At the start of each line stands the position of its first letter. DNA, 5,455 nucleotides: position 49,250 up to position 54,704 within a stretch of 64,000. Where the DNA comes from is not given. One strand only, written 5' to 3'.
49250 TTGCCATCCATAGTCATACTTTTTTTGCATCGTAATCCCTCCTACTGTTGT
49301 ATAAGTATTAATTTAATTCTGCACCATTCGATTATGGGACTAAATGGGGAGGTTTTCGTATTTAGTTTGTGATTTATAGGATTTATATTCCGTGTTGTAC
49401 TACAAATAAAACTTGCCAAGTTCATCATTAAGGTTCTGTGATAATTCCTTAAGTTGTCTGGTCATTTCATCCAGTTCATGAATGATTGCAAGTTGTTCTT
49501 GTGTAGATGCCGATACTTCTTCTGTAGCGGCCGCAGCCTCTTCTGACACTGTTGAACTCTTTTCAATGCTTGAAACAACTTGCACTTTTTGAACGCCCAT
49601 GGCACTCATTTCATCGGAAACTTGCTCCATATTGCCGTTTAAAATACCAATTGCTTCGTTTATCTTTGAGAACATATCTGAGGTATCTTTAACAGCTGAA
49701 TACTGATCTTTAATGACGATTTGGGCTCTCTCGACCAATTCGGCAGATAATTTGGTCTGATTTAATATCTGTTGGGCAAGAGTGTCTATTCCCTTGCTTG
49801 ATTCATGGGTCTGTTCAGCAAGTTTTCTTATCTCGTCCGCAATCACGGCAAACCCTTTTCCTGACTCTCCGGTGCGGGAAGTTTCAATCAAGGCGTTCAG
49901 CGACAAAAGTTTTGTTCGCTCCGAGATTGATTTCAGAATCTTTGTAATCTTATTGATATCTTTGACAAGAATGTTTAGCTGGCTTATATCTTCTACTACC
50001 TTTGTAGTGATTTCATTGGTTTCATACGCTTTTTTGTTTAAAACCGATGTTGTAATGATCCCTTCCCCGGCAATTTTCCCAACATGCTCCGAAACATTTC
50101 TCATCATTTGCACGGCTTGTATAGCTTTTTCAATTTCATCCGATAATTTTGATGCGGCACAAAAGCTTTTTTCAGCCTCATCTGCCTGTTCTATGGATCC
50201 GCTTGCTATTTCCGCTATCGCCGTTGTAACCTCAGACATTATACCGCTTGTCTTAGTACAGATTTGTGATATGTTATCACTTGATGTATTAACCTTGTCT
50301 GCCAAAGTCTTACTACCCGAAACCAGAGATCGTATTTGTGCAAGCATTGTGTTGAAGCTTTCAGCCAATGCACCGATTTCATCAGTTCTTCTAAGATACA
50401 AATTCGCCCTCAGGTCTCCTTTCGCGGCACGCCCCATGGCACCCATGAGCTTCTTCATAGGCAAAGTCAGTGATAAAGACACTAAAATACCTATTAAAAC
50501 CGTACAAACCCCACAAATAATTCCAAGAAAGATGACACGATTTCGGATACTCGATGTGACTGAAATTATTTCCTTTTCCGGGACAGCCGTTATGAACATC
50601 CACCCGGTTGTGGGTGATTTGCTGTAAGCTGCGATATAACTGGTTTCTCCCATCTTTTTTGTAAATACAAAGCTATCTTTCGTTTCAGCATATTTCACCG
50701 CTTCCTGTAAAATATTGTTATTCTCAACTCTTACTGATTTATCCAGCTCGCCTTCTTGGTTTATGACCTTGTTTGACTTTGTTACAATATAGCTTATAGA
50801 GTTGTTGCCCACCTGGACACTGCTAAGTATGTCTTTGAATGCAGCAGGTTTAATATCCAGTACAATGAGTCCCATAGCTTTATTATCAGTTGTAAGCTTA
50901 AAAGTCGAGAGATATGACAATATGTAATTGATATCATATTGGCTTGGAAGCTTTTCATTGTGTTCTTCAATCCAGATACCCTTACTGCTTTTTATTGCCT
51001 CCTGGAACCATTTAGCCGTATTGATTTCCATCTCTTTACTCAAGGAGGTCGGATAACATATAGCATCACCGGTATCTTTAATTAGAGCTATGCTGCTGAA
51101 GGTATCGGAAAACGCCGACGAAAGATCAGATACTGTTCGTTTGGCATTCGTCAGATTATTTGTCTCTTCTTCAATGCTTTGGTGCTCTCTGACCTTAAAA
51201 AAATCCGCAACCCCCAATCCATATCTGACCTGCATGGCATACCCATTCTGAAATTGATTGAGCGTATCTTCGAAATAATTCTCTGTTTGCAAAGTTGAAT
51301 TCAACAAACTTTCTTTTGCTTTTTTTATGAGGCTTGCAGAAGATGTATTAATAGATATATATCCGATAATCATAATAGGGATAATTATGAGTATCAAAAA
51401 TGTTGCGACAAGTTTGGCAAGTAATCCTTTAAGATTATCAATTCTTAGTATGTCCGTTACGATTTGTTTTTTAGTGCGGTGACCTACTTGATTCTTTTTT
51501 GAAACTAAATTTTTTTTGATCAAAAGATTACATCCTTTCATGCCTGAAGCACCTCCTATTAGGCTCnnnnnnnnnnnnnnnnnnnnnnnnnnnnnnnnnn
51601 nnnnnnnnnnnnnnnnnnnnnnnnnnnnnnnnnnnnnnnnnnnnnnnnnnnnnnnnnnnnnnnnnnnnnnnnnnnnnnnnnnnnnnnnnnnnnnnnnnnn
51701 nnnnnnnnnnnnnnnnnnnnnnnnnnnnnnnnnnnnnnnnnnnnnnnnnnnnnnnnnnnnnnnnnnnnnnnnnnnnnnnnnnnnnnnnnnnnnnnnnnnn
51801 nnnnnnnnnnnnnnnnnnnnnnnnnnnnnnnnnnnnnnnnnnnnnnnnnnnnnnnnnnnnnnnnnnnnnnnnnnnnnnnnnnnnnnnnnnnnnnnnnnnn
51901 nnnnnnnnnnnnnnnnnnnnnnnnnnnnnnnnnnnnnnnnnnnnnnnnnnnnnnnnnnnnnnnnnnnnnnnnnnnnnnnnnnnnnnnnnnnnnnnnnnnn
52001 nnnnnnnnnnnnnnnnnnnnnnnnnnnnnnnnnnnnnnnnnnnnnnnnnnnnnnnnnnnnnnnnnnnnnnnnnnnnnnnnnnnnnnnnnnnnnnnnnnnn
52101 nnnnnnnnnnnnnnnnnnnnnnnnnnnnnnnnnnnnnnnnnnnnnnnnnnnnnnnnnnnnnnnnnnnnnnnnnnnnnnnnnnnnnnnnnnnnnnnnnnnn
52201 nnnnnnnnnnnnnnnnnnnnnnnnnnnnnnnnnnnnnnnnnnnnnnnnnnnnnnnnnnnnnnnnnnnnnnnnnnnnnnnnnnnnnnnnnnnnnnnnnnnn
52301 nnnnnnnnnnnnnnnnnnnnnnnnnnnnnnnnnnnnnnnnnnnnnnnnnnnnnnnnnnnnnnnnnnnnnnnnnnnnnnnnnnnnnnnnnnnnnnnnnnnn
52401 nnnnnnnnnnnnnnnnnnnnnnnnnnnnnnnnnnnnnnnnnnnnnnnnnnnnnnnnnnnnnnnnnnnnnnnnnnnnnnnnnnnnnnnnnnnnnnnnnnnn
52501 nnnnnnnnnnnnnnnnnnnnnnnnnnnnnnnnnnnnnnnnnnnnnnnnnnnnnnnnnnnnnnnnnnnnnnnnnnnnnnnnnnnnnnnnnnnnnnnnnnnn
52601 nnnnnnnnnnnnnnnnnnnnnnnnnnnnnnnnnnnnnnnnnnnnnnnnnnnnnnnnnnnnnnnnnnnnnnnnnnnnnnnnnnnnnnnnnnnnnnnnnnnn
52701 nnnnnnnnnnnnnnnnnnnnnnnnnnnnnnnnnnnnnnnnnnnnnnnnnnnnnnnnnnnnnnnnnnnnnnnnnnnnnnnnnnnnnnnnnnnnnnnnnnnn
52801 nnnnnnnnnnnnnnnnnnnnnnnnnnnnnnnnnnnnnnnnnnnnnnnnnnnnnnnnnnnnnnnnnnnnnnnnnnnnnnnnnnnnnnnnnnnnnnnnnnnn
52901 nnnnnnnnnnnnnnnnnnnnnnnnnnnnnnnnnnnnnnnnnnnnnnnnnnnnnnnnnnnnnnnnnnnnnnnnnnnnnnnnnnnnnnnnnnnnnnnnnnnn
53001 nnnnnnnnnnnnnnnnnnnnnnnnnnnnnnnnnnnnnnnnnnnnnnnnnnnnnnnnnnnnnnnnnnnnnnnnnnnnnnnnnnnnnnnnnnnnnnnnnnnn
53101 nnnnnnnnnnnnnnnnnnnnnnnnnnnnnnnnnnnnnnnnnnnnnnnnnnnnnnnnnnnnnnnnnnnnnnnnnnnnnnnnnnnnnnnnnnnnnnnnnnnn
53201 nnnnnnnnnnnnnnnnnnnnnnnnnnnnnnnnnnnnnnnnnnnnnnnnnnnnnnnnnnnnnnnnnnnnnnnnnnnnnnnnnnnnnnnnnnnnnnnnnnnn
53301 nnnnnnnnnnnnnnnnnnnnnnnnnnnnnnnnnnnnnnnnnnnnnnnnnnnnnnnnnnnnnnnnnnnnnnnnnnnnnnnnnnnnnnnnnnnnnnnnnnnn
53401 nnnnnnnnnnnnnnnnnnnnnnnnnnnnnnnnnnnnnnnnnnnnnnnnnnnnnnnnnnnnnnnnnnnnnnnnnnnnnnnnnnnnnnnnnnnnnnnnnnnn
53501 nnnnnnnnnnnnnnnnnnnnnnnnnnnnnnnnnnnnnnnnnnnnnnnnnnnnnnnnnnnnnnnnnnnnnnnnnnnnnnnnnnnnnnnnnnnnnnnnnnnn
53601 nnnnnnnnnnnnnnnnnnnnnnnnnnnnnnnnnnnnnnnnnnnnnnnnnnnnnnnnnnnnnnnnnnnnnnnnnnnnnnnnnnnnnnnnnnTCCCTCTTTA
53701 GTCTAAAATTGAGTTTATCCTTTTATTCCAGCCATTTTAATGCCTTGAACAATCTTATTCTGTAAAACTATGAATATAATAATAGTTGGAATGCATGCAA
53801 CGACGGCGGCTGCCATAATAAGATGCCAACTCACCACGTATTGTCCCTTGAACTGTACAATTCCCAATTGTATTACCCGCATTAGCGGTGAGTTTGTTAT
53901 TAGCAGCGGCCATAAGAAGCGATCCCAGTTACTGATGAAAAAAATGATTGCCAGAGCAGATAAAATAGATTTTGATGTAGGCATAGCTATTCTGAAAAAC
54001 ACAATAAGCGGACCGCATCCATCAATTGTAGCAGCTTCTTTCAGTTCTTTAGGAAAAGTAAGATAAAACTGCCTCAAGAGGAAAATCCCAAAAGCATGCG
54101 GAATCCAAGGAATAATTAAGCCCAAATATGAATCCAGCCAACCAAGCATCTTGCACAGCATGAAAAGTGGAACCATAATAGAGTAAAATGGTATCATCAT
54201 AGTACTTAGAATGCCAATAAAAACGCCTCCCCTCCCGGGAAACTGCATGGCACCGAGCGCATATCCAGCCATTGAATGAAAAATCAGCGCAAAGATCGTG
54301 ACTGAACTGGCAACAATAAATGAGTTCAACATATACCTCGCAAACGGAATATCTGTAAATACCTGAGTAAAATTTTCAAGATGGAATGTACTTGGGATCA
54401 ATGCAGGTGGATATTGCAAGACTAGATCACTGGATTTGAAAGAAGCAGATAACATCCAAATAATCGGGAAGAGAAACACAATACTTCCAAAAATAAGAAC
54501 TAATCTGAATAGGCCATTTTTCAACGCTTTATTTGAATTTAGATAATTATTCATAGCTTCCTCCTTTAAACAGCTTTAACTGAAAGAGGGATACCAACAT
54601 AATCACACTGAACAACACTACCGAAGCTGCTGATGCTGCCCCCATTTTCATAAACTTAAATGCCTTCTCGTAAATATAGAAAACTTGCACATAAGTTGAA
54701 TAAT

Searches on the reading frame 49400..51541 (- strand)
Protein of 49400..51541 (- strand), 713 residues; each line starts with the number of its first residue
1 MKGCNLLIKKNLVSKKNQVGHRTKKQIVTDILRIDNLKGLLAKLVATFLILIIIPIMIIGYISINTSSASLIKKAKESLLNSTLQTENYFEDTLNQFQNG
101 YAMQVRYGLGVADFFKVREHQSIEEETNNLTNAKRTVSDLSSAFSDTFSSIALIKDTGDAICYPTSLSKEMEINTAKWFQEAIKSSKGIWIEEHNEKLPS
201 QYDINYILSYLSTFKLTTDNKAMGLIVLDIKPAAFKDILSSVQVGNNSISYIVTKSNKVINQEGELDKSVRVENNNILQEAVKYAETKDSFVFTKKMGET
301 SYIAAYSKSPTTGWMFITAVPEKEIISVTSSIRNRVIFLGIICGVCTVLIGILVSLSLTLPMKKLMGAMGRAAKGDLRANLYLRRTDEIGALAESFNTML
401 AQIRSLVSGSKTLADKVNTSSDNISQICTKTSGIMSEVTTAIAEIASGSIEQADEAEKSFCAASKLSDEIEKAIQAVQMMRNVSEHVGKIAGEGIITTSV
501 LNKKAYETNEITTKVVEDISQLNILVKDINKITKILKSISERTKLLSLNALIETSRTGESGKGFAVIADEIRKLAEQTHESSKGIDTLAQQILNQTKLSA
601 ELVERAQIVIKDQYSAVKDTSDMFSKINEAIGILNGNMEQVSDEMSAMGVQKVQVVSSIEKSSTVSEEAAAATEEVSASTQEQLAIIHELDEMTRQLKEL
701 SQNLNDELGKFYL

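Call 3: search_protein_families(library=pfam, proteins=[window:49400-51541:-], max_evalue=0.01)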
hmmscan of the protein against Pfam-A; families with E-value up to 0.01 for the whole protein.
window:49400-51541:- (713 aa): 3 families
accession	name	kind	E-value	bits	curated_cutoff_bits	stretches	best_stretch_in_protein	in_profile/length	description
PF00015.26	MCPsignal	-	8.3e-25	88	34.6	1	502-663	8-169/172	Methyl-accepting chemotaxis protein (MCP) signalling domain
PF02743.24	dCache_1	-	2e-12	47.6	45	1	76-318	4-239/240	Cache domain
PF00672.30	HAMP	-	5e-12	46.4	25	1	354-404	2-52/53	HAMP domain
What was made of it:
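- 49400..51541 (-): Methyl-accepting chemotaxis protein (dCache_1, HAMP, MCPsignal) embedded in the operon. Pfam, call 3.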

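Call 4: search_protein_families(library=ncbifam, proteins=[window:49400-51541:-], max_evalue=0.01)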
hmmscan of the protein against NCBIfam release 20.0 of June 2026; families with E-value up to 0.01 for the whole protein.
window:49400-51541:- (713 aa): 16 families
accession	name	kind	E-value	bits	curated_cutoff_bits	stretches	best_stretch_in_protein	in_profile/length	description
NF058645.1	MCPCtpMPsAe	equivalog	4.6e-28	98.3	900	1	328-702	199-554/558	methyl-accepting chemotaxis protein CtpM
NF047851.1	MCPCitTducer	equivalog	3.1e-22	79.4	900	1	335-692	196-518/553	methyl-accepting chemotaxis citrate transducer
NF041847.1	transduc_aer2_vibrio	equivalog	5.3e-22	77.8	1200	1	412-668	488-737/804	aerotaxis transducer Aer2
NF011615.0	PRK15041.1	equivalog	4.9e-21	75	947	1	336-693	194-521/554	methyl-accepting chemotaxis protein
NF011622.0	PRK15048.1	equivalog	6.7e-18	65.1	900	1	347-679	207-504/553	methyl-accepting chemotaxis protein II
NF007309.0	PRK09793.1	equivalog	3.5e-15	56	903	1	436-681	271-502/533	methyl-accepting chemotaxis protein IV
NF050802.1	AspChtxCcaA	equivalog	8e-14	50.9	1300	1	453-627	499-663/700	aspartate chemotaxis receptor CcaA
NF033092.0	HK_WalK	equivalog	8.8e-10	37.8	725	1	236-405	74-248/594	cell wall metabolism sensor histidine kinase WalK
NF038263.1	prot_phos_SiaA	equivalog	1.8e-08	33.4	700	1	265-425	237-398/658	biofilm regulation protein phosphatase SiaA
NF011874.0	PRK15347.1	equivalog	2.3e-07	29.3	852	1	241-405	211-368/921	two component system sensor kinase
NF012163.2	BaeS_SmeS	equivalog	2.7e-06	26.6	500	1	326-400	156-230/457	sensor histidine kinase efflux regulator BaeS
NF038389.1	ArsS_fam_HK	equivalog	1.2e-05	25.1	250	1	250-408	45-204/403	ArsS family sensor histidine kinase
NF040691.1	MtrAB_MtrB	equivalog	2.8e-05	23.3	450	1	329-408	183-262/507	MtrAB system histidine kinase MtrB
NF053592.1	HK_near_YfiR_like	equivalog_domain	0.00025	20.7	194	1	358-404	175-222/223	sensor histidine kinase, YfiR-like protein-associated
NF007837.0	PRK10549.1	equivalog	0.00051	18.9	603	1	345-400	175-230/466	envelope stress sensor histidine kinase BaeS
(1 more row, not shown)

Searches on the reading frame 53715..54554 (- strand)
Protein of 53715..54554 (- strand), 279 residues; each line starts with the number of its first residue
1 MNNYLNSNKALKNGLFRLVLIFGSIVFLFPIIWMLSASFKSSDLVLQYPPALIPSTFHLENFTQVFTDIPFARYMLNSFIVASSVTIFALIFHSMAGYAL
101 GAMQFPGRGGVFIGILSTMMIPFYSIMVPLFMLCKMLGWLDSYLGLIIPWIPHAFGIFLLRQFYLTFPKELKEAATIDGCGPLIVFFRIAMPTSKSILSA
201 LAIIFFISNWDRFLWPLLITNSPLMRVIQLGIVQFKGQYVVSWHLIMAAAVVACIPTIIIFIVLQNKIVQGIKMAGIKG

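Call 5: search_protein_families(library=pfam, proteins=[window:53715-54554:-], max_evalue=0.01)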
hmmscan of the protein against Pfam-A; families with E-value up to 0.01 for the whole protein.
window:53715-54554:- (279 aa): 1 family
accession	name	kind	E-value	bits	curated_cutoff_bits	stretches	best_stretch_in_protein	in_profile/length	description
PF00528.27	BPD_transp_1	-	2.2e-12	47.5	26.4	1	97-272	5-182/184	Binding-protein-dependent transport system inner membrane component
